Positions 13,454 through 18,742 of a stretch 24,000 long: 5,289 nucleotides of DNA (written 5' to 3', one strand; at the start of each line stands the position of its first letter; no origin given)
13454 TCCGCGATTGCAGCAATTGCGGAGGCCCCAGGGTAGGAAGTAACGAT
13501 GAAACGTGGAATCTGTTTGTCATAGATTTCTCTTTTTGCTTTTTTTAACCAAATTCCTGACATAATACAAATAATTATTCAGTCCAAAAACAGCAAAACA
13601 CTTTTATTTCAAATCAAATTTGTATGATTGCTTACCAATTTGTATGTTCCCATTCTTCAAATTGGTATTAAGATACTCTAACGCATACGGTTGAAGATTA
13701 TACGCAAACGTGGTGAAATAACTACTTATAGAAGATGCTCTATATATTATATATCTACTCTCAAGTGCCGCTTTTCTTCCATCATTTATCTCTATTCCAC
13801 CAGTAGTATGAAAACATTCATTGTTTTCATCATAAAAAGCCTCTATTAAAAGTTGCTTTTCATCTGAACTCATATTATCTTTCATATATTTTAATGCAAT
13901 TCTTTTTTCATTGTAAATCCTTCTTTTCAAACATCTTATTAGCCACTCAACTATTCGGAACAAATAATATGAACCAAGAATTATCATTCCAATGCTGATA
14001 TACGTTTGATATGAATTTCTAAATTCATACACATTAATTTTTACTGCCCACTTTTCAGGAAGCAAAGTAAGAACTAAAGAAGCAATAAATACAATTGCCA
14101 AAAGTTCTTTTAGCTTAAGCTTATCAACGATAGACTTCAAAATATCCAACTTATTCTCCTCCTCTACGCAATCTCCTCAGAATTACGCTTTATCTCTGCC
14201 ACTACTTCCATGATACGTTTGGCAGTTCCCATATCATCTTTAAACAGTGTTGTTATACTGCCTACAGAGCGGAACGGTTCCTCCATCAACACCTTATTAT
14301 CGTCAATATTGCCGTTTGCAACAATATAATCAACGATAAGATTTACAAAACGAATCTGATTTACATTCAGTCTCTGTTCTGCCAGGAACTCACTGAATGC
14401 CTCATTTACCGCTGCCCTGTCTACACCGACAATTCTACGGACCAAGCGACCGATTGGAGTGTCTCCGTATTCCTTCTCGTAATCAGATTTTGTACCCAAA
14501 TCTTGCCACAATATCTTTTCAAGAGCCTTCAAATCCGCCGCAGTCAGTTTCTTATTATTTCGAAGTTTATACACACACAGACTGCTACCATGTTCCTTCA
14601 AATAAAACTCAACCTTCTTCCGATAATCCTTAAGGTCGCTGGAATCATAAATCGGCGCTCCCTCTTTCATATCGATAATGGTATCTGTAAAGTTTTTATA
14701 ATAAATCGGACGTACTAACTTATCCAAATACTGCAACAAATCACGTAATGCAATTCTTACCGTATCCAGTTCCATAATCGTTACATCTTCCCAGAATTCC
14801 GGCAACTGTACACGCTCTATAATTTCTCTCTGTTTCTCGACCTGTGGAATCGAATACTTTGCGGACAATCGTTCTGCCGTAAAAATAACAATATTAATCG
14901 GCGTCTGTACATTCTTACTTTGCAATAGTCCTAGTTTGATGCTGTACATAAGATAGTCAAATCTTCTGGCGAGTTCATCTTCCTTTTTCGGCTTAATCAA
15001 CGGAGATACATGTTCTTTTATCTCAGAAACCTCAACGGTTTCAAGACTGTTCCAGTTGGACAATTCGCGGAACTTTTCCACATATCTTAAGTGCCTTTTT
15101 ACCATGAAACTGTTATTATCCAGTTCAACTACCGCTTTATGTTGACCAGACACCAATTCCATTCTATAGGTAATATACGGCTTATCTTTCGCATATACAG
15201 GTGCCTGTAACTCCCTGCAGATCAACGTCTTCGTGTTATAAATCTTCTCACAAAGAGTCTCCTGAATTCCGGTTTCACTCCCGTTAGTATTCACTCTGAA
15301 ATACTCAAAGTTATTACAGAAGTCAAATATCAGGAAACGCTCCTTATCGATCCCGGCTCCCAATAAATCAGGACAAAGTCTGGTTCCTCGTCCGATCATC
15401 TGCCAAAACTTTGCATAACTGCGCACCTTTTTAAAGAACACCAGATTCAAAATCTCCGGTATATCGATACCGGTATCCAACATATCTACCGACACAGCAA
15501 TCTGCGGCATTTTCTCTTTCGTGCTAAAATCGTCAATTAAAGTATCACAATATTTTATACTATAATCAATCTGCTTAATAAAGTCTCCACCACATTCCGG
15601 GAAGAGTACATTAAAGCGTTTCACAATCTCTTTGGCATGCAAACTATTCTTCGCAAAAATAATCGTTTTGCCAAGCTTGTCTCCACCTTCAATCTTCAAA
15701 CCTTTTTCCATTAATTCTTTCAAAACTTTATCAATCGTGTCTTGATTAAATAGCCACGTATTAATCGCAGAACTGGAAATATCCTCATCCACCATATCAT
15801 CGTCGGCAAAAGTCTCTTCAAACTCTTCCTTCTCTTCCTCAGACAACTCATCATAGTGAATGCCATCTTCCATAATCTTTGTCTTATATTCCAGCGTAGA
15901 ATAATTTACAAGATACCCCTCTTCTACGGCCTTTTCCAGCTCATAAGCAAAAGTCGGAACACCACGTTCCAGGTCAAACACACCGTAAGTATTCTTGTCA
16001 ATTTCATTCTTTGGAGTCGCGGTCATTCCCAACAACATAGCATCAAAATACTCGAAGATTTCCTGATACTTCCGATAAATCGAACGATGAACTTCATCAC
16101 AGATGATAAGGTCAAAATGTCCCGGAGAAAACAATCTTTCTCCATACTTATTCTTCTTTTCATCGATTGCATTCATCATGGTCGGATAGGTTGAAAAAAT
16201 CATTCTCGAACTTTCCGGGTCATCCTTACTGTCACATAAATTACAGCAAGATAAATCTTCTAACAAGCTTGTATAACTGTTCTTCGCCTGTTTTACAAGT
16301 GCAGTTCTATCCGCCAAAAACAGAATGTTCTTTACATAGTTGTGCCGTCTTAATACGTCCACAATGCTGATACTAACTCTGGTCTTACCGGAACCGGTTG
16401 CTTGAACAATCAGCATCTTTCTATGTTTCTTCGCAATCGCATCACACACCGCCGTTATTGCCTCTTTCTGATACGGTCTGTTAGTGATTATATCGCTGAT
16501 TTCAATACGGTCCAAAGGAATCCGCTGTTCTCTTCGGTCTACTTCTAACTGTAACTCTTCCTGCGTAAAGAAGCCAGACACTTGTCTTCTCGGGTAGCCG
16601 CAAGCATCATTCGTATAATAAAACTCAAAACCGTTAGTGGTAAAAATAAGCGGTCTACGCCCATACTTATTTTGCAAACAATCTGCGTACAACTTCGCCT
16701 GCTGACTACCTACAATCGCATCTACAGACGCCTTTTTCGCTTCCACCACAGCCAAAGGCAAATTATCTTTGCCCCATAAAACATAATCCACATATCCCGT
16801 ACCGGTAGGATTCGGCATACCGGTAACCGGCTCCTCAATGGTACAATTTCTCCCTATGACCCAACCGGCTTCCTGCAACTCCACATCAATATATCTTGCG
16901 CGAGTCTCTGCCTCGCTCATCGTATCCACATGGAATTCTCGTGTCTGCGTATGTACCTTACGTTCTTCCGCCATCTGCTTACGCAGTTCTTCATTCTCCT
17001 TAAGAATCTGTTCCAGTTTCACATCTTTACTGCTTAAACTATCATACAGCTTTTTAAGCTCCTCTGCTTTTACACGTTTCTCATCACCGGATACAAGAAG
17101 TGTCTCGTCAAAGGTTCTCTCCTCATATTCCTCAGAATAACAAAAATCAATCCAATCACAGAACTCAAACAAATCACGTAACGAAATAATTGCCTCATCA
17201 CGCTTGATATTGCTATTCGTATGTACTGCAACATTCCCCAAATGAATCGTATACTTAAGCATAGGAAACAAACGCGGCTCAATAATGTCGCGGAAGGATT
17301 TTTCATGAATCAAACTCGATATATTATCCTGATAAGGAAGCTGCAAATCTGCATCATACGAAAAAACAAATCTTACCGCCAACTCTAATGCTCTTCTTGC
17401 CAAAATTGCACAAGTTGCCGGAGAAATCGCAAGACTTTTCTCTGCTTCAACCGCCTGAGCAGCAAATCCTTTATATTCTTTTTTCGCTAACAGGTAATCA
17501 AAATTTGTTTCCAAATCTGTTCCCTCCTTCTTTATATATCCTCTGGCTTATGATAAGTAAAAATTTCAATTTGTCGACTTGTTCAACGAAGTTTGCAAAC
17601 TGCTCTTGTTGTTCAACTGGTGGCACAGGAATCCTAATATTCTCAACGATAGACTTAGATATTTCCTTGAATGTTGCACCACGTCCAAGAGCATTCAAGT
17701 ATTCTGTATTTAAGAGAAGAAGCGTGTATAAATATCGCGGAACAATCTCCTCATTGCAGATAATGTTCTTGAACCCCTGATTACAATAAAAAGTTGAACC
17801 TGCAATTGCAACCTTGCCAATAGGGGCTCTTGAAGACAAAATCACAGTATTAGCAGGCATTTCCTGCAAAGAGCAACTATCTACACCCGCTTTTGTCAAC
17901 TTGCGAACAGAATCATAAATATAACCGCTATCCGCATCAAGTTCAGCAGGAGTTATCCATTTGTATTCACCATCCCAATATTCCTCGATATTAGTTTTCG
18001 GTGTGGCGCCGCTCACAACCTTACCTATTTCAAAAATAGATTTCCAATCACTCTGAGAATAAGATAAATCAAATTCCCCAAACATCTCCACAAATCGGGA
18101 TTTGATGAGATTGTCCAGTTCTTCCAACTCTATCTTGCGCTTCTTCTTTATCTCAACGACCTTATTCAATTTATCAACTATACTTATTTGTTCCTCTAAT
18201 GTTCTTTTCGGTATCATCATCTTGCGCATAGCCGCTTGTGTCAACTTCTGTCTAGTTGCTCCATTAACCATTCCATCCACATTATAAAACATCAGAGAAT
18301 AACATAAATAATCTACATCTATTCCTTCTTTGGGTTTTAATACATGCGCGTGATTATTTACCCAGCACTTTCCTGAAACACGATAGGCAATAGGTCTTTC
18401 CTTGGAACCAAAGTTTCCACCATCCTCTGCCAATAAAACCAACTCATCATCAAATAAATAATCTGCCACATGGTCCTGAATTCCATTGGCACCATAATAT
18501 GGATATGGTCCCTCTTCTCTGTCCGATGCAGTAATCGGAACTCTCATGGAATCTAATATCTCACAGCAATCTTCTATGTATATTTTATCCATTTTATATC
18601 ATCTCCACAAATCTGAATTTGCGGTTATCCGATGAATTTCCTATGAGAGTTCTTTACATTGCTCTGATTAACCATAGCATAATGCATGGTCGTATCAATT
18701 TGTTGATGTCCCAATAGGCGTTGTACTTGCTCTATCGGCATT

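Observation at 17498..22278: Type I R-M locus with two complete hsdS genes and a tyrosine recombinase, all co-directional: shufflon layout without inverted repeats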

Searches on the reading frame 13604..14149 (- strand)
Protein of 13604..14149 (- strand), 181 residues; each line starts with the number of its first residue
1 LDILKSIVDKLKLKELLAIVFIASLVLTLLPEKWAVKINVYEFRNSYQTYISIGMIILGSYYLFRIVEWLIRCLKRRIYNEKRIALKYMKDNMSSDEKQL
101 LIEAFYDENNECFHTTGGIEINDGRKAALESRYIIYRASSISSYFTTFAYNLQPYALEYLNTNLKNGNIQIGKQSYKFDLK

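Call 5: search_protein_families(library=pfam, proteins=[window:13604-14149:-])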
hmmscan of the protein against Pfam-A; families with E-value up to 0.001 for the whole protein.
window:13604-14149:- (181 aa): 1 family
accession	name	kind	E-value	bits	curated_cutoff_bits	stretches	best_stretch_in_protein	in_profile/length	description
PF14163.11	SieB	-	2.1e-19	70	26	1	19-163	3-146/147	Super-infection exclusion protein B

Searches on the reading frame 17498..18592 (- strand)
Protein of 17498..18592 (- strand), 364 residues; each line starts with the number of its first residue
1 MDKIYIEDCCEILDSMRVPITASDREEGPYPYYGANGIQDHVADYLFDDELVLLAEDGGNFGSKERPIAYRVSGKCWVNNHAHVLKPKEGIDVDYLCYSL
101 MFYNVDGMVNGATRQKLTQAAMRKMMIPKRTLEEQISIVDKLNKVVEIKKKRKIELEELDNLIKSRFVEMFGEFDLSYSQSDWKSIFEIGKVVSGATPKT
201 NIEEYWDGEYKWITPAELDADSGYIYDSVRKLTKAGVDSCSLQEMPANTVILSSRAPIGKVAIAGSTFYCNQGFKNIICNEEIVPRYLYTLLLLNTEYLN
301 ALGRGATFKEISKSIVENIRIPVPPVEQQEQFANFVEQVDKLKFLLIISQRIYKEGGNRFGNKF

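Call 5: search_protein_families(library=pfam, proteins=[window:17498-18592:-])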
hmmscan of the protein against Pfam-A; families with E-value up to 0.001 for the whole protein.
window:17498-18592:- (364 aa): 1 family
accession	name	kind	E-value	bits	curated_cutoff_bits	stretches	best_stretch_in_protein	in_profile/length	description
PF01420.25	Methylase_S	-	2.3e-46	158.5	22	2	182-343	3-155/168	Type I restriction modification DNA specificity domain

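Call 20: search_protein_families(library=ncbifam, proteins=[window:17498-18592:-], max_evalue=0.001)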
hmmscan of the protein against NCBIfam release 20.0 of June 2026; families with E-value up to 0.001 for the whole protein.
window:17498-18592:- (364 aa): 2 families
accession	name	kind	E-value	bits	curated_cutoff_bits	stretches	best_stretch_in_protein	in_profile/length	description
NF007278.0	PRK09737.1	equivalog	9.4e-12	44.4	662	1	186-334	15-169/461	type I restriction-modification system specificity subunit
NF047740.1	antiphage_MADS5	equivalog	1.8e-05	23.8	400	0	258-342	114-204/461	methylation-associated defense system restriction endonuclease subunit S MAD5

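Call 23: find_encoding_contigs(protein=window:17498-18592:-, flank=6000, max_places=8)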
Protein window:17498-18592:- (364 aa): no gene with exactly this product is on record in the collection.

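Call 49: find_homologous_proteins(query=window:17498-18592:-, max_evalue=1e-30)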
Query window:17498-18592:- (364 aa): 8000 proteins with E <= 1e-30 among 8000 candidates; the best 120 are listed.
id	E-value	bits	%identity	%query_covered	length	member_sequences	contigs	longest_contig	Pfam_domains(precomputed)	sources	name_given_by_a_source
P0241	1.1e-244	829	100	100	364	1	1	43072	PF01420.26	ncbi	-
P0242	4.9e-198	676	85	95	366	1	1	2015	PF01420.26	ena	-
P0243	1.3e-182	625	78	95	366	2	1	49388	PF01420.26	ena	-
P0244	1.7e-181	621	80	93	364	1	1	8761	PF01420.26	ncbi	-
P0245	9.9e-181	619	74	95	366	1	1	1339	PF01420.26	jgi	-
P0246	7.8e-176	603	72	99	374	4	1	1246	PF01420.26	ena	-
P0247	8.4e-176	603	73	98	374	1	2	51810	PF01420.26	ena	-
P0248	9.2e-176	603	74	95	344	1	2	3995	PF01420.26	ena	-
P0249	2.0e-175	601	73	99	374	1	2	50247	PF01420.26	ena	-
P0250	2.2e-175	601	75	94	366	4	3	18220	PF01420.26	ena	-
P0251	2.8e-175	601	73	98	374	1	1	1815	PF01420.26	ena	-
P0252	3.8e-175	600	73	98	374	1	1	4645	PF01420.26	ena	-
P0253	2.6e-174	598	72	98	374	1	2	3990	PF01420.26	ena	-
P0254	3.6e-174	597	73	98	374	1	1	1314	PF01420.26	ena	-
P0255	4.9e-174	597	70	100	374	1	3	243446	PF01420.26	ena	-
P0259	1.6e-170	585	74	93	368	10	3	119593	PF01420.26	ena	-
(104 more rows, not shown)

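Call 51: find_encoding_contigs(protein=P0259, flank=5000, max_places=3)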
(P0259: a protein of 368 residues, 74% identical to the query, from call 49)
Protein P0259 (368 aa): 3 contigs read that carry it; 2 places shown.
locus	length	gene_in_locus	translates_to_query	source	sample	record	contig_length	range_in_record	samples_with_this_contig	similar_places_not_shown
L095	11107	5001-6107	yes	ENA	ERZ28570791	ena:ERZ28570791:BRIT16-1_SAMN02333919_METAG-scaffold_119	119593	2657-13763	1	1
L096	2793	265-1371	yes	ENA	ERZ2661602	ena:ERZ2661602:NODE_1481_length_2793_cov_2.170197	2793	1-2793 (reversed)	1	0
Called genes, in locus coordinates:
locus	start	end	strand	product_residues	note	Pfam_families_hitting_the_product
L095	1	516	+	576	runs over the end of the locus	PF02384:N6_Mtase, PF01420:Methylase_S (weak)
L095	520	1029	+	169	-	-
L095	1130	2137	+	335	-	PF13280:WYL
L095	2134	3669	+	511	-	PF12161:HsdM_N, PF02384:N6_Mtase, PF01170:UPF0020 (weak), PF07669:Eco57I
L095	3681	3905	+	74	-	-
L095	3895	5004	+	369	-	PF01420:Methylase_S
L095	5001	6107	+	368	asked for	PF01420:Methylase_S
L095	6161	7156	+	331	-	PF13495:Phage_int_SAM_4, PF00589:Phage_integrase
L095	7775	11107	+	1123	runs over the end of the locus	PF04313:HSDR_N (weak), PF00270:DEAD, PF04851:ResIII, PF18766:SWI2_SNF2, PF00271:Helicase_C, PF08463:EcoEI_R_C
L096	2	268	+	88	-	?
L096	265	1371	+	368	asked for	PF01420:Methylase_S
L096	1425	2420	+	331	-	PF13495:Phage_int_SAM_4, PF00589:Phage_integrase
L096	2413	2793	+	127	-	?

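Call 52: find_encoding_contigs(protein=P0247, flank=5000, max_places=3)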
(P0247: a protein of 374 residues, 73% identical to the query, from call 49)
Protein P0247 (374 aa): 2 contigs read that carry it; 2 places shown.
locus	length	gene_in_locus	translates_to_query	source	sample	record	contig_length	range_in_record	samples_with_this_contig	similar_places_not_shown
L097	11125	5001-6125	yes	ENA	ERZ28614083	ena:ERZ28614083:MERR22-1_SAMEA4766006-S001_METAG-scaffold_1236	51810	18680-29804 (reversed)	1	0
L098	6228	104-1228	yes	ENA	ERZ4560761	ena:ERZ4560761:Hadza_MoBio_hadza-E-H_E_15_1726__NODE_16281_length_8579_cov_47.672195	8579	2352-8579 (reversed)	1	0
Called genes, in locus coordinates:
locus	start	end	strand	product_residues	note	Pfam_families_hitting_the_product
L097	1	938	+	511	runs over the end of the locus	PF12161:HsdM_N, PF02384:N6_Mtase, PF01170:UPF0020 (weak), PF07669:Eco57I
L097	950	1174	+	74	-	-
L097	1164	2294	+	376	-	PF01420:Methylase_S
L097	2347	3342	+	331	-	PF02899:Phage_int_SAM_1 (faint), PF13495:Phage_int_SAM_4, PF00589:Phage_integrase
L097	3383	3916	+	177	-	PF01420:Methylase_S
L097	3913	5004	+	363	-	PF01420:Methylase_S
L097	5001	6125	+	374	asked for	PF01420:Methylase_S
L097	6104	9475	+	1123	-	PF04313:HSDR_N (weak), PF00270:DEAD, PF04851:ResIII, PF18766:SWI2_SNF2, PF00271:Helicase_C, PF08463:EcoEI_R_C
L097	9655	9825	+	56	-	PF24838:8xMP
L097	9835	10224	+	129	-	PF08937:ThsB_TIR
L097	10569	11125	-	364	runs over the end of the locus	PF01381:HTH_3, PF12844:HTH_19, PF13560:HTH_31 (weak)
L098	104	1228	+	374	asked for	PF01420:Methylase_S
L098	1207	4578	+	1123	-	PF04313:HSDR_N (weak), PF00270:DEAD, PF04851:ResIII, PF18766:SWI2_SNF2, PF00271:Helicase_C, PF08463:EcoEI_R_C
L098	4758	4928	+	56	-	PF24838:8xMP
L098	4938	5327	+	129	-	PF08937:ThsB_TIR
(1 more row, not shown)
